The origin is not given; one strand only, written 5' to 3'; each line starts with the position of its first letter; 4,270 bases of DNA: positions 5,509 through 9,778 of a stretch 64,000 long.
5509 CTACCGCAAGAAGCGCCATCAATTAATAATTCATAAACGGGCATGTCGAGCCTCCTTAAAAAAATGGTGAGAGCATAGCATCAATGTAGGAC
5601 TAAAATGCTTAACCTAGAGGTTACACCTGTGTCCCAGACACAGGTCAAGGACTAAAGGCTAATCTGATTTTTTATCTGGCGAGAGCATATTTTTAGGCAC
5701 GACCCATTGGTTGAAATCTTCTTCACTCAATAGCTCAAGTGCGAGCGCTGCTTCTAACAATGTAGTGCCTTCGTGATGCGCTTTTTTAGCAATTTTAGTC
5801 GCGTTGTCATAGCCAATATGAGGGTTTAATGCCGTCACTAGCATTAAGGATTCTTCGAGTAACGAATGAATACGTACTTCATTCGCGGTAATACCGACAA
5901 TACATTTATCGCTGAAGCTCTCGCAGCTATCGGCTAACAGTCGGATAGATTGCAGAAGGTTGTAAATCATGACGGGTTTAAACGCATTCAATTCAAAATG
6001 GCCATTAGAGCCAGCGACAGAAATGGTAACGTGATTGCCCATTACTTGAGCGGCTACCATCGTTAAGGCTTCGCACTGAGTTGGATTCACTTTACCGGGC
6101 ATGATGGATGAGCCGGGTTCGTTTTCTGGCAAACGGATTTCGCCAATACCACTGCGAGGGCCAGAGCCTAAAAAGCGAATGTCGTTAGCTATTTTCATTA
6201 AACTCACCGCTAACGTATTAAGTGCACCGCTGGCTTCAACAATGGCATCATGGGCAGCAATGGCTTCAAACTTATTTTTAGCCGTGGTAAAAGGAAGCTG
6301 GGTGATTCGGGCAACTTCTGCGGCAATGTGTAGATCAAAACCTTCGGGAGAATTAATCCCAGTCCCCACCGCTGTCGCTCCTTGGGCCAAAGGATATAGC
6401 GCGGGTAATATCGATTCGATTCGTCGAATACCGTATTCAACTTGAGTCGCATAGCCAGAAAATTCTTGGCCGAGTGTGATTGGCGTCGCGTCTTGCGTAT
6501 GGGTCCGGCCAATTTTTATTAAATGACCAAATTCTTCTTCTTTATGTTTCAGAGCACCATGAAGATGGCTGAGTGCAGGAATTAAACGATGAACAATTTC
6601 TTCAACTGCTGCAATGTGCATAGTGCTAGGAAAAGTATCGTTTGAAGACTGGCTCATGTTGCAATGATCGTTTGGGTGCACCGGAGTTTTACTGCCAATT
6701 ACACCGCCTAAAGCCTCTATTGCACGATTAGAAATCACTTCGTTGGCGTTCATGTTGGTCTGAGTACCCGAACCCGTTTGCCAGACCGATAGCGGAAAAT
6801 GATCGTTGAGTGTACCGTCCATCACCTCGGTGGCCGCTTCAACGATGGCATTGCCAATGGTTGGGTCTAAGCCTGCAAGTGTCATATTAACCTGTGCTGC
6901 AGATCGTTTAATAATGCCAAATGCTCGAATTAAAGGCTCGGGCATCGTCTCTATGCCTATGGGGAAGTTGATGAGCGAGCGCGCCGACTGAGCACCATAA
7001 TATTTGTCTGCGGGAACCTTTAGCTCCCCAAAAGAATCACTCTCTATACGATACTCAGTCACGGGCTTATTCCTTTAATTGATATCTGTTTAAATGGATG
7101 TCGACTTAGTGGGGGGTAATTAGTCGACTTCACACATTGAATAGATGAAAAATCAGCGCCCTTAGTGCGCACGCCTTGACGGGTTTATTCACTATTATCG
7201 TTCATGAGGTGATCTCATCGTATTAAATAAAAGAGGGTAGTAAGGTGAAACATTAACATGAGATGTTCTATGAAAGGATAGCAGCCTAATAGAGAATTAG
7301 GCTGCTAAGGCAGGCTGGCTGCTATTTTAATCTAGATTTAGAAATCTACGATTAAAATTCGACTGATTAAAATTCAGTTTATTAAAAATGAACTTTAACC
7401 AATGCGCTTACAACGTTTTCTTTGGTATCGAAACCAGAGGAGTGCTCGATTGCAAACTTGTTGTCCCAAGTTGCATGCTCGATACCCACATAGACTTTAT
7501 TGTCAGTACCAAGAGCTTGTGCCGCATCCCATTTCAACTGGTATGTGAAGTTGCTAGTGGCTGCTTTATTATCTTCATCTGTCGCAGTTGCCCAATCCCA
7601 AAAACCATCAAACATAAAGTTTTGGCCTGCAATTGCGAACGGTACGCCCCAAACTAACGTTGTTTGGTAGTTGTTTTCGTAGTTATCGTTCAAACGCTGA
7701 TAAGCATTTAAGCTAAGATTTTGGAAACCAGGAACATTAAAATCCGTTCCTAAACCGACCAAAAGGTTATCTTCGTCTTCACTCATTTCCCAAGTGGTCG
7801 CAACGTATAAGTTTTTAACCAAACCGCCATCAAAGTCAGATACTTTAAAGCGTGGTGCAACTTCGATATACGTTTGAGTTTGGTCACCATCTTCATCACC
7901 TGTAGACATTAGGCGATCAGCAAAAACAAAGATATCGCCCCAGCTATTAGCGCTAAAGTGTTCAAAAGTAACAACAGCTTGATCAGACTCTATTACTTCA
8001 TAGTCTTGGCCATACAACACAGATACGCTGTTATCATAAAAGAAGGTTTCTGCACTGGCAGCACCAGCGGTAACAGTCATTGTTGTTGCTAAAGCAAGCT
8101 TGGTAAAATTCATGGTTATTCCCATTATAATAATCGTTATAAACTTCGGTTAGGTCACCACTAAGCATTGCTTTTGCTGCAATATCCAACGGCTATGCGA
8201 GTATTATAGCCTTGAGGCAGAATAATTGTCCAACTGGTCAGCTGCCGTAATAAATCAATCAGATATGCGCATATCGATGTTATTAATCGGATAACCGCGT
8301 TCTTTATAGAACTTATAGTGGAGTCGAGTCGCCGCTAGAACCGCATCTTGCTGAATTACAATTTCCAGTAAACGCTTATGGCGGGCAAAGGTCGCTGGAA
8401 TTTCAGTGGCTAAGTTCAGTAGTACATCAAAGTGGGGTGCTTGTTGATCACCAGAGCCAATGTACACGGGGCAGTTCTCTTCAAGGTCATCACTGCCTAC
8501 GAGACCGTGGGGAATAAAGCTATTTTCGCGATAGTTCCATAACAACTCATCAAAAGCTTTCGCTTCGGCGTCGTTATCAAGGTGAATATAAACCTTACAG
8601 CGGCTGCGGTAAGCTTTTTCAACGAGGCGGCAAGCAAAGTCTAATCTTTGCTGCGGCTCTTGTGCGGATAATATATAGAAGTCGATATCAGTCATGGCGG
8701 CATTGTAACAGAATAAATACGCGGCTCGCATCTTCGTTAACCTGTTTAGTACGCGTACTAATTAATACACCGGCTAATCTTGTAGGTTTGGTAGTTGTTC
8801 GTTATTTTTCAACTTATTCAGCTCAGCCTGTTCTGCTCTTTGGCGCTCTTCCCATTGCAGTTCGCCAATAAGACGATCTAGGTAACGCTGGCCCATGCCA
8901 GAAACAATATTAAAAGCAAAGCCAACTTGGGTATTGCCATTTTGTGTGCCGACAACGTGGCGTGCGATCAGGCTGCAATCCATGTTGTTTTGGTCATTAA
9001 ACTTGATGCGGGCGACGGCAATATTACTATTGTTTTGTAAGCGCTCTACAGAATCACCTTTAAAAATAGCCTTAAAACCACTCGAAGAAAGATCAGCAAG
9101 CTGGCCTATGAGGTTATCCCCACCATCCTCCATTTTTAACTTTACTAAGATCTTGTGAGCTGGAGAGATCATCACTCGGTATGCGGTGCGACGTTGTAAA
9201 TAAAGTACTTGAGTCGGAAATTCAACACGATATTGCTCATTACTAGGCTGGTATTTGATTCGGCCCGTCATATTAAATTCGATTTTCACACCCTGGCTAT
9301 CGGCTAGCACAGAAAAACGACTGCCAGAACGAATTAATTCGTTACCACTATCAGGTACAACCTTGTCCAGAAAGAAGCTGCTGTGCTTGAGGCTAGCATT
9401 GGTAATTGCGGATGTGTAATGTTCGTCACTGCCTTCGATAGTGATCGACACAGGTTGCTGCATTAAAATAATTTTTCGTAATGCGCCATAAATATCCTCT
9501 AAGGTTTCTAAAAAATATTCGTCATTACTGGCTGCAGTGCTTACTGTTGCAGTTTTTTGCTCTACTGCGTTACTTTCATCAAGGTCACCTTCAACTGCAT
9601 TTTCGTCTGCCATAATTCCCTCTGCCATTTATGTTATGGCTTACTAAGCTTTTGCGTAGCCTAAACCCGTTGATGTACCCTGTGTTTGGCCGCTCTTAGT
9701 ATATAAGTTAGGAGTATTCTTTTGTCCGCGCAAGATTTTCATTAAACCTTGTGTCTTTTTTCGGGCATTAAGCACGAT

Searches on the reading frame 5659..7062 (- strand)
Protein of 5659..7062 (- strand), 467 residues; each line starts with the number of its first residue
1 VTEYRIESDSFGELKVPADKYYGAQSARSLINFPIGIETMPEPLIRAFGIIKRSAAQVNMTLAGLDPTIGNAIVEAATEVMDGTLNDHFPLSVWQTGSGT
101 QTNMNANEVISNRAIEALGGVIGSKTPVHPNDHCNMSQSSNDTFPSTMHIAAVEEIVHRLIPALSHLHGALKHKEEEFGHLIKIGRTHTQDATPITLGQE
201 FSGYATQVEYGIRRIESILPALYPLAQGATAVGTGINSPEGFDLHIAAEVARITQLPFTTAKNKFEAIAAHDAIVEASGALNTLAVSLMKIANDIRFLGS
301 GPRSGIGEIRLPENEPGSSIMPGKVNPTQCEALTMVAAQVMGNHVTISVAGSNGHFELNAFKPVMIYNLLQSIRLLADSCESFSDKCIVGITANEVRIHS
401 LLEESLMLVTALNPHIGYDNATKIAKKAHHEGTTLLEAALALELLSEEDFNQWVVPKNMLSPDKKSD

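Call 31: search_protein_families(library=pfam, proteins=[window:5659-7062:-], max_evalue=0.0001)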
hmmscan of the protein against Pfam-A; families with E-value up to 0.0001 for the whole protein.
window:5659-7062:- (467 aa): 2 families
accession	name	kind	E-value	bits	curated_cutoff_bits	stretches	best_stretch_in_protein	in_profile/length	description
PF00206.25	Lyase_1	-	2.6e-109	365.9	27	1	12-342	1-312/312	Lyase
PF10415.14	FumaraseC_C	-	1e-24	87.1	32.5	1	408-460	1-53/54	Fumarase C C-terminus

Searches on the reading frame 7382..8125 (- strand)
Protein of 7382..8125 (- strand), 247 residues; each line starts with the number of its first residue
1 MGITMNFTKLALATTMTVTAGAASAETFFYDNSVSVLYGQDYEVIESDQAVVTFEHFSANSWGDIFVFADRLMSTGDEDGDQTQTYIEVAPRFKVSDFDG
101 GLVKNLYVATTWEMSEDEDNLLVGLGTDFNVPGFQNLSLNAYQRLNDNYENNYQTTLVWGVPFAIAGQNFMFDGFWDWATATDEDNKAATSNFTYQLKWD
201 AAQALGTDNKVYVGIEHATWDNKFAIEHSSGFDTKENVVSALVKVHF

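Call 31: search_protein_families(library=pfam, proteins=[window:7382-8125:-], max_evalue=0.0001)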
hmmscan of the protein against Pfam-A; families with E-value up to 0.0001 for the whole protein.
window:7382-8125:- (247 aa): 2 families
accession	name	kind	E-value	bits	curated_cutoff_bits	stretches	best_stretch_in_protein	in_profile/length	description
PF03502.19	Channel_Tsx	-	1.7e-15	57.9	27.2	1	45-243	21-238/244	Nucleoside-specific channel-forming protein, Tsx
PF16412.11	DUF5020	-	2.2e-07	31.3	36.7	1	45-187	18-158/212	Domain of unknown function (DUF5020)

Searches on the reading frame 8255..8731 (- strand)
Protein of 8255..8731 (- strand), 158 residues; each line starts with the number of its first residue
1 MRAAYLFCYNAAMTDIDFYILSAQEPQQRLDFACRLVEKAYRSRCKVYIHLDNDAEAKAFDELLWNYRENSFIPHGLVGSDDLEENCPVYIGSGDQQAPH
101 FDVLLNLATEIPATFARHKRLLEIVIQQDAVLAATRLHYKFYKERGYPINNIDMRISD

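Call 31: search_protein_families(library=pfam, proteins=[window:8255-8731:-], max_evalue=0.0001)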
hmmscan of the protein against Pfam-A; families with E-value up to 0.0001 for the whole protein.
window:8255-8731:- (158 aa): 1 family
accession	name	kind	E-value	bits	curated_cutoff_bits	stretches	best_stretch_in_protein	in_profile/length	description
PF04364.18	DNA_pol3_chi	-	3e-40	138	25.4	1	13-149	1-134/135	DNA polymerase III chi subunit, HolC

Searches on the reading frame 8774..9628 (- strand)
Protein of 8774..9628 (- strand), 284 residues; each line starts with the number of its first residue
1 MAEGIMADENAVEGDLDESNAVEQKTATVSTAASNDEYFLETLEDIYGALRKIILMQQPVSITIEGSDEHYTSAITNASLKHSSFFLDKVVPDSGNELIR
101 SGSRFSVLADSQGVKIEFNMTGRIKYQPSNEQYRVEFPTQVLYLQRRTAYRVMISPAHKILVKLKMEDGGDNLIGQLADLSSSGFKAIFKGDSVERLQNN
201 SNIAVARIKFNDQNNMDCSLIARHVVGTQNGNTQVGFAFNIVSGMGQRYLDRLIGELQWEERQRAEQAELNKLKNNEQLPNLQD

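Call 31: search_protein_families(library=pfam, proteins=[window:8774-9628:-], max_evalue=0.0001)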
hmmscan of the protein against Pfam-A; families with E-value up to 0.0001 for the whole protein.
window:8774-9628:- (284 aa): 2 families
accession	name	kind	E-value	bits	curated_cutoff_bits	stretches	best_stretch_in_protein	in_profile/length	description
PF07317.18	PilZN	-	2e-10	41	23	1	38-142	1-106/107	Flagellar regulator YcgR, PilZN domain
PF07238.19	PilZ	-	8.1e-08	33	22.5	1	145-254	1-100/102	PilZ domain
